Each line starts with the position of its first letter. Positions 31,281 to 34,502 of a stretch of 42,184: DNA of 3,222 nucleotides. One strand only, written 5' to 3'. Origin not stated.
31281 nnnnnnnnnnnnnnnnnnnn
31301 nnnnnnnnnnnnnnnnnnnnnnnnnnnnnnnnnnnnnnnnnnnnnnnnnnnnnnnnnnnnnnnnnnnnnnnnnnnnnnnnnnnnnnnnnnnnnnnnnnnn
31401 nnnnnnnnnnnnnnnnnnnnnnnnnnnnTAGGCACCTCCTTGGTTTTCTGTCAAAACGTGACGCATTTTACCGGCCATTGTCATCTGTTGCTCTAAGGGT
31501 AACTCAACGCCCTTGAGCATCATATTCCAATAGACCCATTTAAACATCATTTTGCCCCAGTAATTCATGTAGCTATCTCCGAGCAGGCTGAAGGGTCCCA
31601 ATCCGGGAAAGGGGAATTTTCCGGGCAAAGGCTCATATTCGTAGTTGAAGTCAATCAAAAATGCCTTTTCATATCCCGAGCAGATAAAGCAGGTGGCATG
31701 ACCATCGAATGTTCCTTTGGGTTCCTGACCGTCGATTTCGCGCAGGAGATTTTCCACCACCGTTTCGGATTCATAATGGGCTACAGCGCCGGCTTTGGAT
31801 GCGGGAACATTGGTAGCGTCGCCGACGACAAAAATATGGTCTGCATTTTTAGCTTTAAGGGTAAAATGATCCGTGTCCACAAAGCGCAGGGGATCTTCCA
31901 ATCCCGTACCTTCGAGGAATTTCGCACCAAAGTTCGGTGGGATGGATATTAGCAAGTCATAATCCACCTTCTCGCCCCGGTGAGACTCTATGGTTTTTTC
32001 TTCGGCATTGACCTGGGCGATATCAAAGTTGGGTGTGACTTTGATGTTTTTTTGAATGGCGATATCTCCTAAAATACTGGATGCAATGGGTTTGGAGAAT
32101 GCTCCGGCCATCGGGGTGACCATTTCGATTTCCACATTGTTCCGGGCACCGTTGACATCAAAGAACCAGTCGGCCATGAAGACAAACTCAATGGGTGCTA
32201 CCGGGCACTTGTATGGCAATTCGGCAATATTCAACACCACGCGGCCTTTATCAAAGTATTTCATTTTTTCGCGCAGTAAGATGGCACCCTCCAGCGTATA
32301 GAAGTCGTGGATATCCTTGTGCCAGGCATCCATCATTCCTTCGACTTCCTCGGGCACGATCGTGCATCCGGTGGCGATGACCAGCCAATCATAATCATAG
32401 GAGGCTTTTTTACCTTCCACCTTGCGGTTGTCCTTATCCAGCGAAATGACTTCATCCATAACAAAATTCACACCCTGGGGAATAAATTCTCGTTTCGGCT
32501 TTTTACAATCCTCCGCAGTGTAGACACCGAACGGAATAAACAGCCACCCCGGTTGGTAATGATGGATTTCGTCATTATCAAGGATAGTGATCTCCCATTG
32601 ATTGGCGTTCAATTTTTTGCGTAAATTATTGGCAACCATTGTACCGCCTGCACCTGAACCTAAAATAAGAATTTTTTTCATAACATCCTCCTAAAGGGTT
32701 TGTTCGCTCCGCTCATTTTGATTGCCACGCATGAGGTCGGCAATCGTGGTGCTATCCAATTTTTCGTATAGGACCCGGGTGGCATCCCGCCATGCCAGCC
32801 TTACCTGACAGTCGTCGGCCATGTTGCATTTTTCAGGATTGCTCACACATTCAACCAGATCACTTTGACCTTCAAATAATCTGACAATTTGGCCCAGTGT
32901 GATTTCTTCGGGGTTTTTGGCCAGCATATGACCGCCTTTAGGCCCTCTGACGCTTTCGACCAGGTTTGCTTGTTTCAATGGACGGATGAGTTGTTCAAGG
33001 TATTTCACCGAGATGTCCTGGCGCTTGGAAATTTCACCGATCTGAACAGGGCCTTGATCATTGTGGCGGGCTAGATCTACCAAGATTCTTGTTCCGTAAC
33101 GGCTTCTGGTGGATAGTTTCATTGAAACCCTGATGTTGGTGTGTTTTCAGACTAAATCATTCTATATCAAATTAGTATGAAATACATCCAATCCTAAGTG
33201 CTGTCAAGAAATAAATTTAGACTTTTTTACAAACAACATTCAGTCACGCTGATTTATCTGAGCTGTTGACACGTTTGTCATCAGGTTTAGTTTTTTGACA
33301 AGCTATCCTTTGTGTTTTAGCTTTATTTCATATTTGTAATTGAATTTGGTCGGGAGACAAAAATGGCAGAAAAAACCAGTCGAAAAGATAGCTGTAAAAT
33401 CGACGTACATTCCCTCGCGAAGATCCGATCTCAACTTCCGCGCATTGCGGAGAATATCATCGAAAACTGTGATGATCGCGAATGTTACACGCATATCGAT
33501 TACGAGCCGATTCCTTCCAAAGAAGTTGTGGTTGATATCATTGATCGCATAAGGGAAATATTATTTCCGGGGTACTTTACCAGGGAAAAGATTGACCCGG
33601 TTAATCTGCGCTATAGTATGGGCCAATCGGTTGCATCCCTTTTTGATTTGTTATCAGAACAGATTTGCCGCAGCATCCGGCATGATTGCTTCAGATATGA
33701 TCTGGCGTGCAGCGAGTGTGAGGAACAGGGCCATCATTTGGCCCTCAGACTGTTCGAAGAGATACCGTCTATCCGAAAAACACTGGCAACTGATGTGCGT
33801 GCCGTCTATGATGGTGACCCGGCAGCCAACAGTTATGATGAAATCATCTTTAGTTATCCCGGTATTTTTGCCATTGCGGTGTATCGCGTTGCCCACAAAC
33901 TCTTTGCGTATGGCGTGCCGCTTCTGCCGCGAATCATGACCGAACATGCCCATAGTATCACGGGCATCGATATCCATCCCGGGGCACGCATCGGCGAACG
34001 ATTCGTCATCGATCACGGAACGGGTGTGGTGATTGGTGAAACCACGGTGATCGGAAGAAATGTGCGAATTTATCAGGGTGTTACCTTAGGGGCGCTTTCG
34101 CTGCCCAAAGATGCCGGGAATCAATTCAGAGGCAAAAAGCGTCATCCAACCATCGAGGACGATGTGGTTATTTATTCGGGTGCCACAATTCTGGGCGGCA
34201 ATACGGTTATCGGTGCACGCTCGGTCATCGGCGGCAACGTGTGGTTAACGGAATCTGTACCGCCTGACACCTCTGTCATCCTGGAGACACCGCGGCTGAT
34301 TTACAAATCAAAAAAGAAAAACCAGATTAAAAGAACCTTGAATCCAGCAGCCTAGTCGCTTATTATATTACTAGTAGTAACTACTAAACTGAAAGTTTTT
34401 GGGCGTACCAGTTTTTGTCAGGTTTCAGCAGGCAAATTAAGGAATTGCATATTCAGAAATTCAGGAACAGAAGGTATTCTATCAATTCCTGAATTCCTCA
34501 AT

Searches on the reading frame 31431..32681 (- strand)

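Call 8: search_protein_families(library=pfam, proteins=[window:31431-32681:-], max_evalue=0.001)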
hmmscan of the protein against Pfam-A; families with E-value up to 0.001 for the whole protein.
window:31431-32681:- (417 aa): 3 families
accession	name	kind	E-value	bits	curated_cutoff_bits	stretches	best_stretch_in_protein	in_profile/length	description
PF07992.20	Pyr_redox_2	-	1.3e-16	61.3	26.1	1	3-124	2-127/291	Pyridine nucleotide-disulphide oxidoreductase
PF21706.3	FCSD_central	-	7.1e-05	23.3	27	1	135-248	3-116/116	Sulfide dehydrogenase [flavocytochrome c] flavoprotein chain, central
PF04820.20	Trp_halogenase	-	0.0006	19.2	21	0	3-46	1-44/458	Tryptophan halogenase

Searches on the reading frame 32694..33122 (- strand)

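Call 8: search_protein_families(library=pfam, proteins=[window:32694-33122:-], max_evalue=0.001)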
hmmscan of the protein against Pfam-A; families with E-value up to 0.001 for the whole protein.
window:32694-33122:- (143 aa): 2 families
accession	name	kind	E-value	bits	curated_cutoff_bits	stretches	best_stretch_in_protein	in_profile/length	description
PF02082.26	Rrf2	-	9.8e-42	142.7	30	1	3-132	1-131/132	Iron-dependent Transcriptional regulator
PF03444.21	HrcA_DNA-bdg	-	0.00012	22.1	21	1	13-66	12-64/79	Winged helix-turn-helix transcription repressor, HrcA DNA-binding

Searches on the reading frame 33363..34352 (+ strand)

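Call 8: search_protein_families(library=pfam, proteins=[window:33363-34352:+], max_evalue=0.001)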
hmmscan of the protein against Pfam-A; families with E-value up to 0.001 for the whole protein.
window:33363-34352:+ (330 aa): 3 families
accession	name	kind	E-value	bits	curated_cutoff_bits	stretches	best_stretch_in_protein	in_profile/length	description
PF00132.30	Hexapep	-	6.4e-09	35.6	27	2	261-295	1-34/36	Bacterial transferase hexapeptide (six repeats)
PF25084.1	LbH_EIF2B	-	0.00021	21.7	54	0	268-299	9-40/105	EIF2B subunit epsilon LbH domain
PF06426.19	SATase_N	-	0.00055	20.7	21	0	124-171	56-103/105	Serine acetyltransferase, N-terminal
